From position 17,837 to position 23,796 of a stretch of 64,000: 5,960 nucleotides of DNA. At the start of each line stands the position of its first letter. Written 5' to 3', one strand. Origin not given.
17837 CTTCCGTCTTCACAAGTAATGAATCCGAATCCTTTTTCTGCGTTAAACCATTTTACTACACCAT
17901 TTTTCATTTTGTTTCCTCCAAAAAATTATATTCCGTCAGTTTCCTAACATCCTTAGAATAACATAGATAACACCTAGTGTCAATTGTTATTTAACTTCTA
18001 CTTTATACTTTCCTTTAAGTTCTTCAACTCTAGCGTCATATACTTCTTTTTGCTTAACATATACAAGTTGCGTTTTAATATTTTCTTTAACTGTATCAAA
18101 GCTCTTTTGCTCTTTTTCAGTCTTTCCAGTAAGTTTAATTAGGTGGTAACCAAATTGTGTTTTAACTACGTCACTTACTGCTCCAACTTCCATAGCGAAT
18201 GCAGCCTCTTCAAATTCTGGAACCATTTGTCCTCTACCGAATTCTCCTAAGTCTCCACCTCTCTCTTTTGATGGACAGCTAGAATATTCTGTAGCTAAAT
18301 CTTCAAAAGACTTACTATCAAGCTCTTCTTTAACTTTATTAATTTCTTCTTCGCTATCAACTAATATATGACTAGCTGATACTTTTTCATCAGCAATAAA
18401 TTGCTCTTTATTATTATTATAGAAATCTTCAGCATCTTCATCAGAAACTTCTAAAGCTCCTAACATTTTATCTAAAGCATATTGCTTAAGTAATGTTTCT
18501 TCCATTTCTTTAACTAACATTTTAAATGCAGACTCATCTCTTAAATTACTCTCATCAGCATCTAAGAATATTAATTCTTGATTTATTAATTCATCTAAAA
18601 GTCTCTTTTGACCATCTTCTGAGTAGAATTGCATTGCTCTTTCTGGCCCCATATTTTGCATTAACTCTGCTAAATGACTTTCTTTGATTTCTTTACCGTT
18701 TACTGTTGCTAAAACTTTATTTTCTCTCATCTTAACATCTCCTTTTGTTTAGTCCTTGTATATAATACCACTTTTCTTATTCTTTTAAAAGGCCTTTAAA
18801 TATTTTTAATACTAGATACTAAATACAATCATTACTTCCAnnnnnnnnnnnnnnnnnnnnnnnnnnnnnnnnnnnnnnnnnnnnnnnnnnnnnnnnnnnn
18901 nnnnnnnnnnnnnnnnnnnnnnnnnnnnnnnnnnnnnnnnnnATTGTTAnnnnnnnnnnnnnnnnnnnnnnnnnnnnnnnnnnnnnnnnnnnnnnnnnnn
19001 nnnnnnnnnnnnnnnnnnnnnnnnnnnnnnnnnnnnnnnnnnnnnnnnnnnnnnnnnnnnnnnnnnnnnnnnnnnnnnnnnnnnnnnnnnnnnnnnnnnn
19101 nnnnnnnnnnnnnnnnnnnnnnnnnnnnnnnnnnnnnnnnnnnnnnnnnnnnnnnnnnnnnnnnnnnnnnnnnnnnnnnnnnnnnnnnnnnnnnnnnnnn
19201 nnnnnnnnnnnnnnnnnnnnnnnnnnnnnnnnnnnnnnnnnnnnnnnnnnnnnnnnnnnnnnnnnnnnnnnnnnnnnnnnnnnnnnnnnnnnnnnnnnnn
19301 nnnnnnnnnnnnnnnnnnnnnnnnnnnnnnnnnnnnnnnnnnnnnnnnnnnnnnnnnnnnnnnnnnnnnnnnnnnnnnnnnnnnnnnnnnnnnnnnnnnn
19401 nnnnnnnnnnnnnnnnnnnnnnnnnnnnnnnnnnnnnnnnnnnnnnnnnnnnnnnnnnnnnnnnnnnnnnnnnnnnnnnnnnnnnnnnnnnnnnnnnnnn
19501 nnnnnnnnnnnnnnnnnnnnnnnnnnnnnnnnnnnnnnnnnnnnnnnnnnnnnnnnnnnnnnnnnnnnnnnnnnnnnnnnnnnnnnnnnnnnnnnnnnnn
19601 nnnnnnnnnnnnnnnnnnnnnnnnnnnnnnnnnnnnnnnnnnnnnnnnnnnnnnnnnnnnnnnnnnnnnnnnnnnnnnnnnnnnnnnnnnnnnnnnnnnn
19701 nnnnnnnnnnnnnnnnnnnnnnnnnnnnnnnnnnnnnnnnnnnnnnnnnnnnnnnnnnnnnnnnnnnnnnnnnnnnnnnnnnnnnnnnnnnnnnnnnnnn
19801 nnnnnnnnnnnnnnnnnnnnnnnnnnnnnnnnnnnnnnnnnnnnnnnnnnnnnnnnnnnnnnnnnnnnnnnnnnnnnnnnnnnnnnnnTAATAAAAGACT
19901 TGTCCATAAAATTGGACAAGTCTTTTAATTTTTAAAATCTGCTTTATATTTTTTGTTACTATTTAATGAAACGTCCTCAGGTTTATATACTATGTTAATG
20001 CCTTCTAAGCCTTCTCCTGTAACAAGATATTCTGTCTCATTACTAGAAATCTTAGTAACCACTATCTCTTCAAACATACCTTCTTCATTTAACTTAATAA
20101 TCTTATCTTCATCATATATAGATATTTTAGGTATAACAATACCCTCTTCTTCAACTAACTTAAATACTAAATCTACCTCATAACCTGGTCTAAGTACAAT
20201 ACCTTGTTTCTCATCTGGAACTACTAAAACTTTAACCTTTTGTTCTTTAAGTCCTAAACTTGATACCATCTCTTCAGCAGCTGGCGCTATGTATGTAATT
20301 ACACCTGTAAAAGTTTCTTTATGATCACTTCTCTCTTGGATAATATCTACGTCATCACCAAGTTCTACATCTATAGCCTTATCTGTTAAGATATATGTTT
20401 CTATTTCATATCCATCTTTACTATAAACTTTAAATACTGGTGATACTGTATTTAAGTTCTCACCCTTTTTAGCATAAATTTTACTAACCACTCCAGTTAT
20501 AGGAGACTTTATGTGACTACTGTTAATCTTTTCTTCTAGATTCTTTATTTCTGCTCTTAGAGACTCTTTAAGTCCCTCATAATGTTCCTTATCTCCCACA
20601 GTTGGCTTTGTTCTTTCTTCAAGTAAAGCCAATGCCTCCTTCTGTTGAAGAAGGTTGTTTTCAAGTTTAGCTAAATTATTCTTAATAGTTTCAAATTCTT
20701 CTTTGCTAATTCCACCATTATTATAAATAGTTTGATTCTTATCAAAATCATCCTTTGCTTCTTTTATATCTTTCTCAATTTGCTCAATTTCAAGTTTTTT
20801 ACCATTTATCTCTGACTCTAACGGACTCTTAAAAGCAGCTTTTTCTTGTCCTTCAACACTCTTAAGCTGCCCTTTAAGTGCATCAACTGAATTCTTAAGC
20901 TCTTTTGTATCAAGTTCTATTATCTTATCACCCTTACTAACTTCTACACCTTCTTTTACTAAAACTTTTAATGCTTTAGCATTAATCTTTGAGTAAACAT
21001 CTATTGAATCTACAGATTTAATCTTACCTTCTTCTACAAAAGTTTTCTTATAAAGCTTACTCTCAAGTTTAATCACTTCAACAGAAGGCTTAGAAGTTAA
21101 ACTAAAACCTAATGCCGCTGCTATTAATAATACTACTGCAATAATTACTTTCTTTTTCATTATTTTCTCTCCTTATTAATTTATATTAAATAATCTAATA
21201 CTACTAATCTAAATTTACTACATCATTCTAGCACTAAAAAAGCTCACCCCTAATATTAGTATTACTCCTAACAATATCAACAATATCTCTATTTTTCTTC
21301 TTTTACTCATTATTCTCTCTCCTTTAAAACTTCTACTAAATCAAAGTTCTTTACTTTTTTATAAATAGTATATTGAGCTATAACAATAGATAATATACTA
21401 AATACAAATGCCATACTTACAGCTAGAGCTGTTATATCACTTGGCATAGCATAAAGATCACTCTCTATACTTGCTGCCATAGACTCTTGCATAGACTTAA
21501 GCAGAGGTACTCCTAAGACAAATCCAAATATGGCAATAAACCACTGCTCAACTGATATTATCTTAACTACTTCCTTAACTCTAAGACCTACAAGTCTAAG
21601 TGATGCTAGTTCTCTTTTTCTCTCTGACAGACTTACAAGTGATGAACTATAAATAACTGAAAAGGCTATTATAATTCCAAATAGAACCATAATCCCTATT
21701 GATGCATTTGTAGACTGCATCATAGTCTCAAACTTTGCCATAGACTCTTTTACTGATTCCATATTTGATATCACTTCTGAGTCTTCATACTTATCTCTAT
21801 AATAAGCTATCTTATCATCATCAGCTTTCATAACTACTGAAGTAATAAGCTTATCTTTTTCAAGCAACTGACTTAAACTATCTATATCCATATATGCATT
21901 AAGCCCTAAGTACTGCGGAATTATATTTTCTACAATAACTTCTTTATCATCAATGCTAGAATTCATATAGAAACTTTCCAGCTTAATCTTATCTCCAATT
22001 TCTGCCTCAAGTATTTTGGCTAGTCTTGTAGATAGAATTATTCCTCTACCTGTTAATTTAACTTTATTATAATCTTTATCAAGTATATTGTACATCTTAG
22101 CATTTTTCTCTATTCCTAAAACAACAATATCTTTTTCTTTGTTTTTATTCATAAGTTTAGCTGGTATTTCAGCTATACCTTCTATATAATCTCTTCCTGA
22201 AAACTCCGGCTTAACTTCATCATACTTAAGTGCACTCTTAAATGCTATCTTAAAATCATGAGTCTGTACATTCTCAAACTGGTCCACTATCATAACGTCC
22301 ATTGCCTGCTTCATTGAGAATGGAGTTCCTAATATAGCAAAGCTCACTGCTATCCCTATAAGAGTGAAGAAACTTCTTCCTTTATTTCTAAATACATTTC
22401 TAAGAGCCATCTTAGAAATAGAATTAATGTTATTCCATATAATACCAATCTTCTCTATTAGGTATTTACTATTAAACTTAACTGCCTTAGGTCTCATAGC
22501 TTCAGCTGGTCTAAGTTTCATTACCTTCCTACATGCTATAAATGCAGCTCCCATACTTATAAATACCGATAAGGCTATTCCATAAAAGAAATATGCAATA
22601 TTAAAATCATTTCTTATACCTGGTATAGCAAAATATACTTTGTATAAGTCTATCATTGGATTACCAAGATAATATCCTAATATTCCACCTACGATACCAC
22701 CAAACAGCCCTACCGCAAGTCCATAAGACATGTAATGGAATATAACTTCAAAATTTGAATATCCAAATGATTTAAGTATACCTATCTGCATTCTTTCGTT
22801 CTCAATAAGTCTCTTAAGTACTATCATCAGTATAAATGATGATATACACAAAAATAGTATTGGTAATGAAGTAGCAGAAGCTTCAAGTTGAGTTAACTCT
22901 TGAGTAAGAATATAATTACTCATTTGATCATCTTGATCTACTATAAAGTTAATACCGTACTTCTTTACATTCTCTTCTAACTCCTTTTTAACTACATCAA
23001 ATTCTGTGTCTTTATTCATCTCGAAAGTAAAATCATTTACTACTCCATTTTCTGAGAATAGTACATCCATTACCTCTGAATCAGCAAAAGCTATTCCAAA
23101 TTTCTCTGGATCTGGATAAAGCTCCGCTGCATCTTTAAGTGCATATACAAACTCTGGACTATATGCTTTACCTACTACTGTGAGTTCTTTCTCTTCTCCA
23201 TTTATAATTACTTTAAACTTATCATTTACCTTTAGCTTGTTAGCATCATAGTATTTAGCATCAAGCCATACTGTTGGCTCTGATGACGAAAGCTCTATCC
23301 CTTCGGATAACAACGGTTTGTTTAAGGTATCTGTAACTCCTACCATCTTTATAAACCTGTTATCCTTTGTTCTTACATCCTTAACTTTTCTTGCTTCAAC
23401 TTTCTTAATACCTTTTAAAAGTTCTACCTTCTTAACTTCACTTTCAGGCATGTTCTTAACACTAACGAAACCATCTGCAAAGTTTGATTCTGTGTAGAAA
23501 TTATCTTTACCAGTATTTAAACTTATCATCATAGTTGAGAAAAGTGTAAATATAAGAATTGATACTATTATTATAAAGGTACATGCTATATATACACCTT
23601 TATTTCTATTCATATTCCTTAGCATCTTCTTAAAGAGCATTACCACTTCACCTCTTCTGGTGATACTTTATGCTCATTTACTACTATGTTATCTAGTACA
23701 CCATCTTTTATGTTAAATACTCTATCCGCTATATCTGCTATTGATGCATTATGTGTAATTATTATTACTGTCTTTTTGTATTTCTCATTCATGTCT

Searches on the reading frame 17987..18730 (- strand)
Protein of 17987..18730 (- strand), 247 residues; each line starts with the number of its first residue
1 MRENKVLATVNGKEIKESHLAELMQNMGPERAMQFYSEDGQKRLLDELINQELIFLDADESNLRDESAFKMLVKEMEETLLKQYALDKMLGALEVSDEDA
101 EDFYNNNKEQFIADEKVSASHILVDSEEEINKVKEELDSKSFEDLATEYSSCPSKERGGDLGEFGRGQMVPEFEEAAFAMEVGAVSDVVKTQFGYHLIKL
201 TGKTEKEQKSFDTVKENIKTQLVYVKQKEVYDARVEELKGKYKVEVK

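Call 59: search_protein_families(library=pfam, proteins=[window:17987-18730:-], max_evalue=0.00001)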
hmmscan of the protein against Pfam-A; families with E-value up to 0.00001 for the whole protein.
window:17987-18730:- (247 aa): 3 families
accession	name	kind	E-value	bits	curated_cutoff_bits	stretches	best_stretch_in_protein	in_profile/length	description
PF00639.27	Rotamase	-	4.1e-23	82.6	21.7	1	125-201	17-96/97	PPIC-type PPIASE domain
PF13616.12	Rotamase_3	-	3.7e-22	79.5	22.5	1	114-203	13-115/116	PPIC-type PPIASE domain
PF13145.12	Rotamase_2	-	1.1e-19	71.8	27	1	95-216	1-121/121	PPIC-type PPIASE domain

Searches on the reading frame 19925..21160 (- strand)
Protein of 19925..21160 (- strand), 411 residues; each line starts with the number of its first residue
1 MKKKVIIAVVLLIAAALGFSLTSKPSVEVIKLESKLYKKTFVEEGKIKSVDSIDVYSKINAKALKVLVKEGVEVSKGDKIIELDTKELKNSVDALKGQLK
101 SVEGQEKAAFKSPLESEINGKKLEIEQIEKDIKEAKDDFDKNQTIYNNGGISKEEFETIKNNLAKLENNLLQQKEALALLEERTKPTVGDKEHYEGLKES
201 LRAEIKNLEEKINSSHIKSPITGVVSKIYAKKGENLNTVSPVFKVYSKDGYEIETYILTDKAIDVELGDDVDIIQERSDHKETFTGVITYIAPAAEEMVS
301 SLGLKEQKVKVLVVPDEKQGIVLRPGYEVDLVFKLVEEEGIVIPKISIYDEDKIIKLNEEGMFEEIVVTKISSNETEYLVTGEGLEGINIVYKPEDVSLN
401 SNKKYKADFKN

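Call 59: search_protein_families(library=pfam, proteins=[window:19925-21160:-], max_evalue=0.00001)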
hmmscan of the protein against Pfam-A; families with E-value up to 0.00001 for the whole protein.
window:19925-21160:- (411 aa): 2 families
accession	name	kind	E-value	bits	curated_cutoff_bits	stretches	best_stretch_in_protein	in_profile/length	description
PF13437.12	HlyD_3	-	3.1e-11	44.4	22.2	1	217-326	2-106/106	HlyD family secretion protein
PF16576.10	HlyD_D23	-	8.3e-08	32.2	30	0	59-296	26-189/214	Barrel-sandwich domain of CusB or HlyD membrane-fusion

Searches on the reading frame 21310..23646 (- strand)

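Call 42: search_protein_families(library=pfam, proteins=[window:21310-23646:-], max_evalue=0.00001)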
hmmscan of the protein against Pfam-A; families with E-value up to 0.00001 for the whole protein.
window:21310-23646:- (778 aa): 1 family
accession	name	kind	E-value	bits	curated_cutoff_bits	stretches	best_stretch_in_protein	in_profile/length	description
PF02687.27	FtsX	-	2.5e-29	102.2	25.5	2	261-379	3-119/120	FtsX-like permease C-terminal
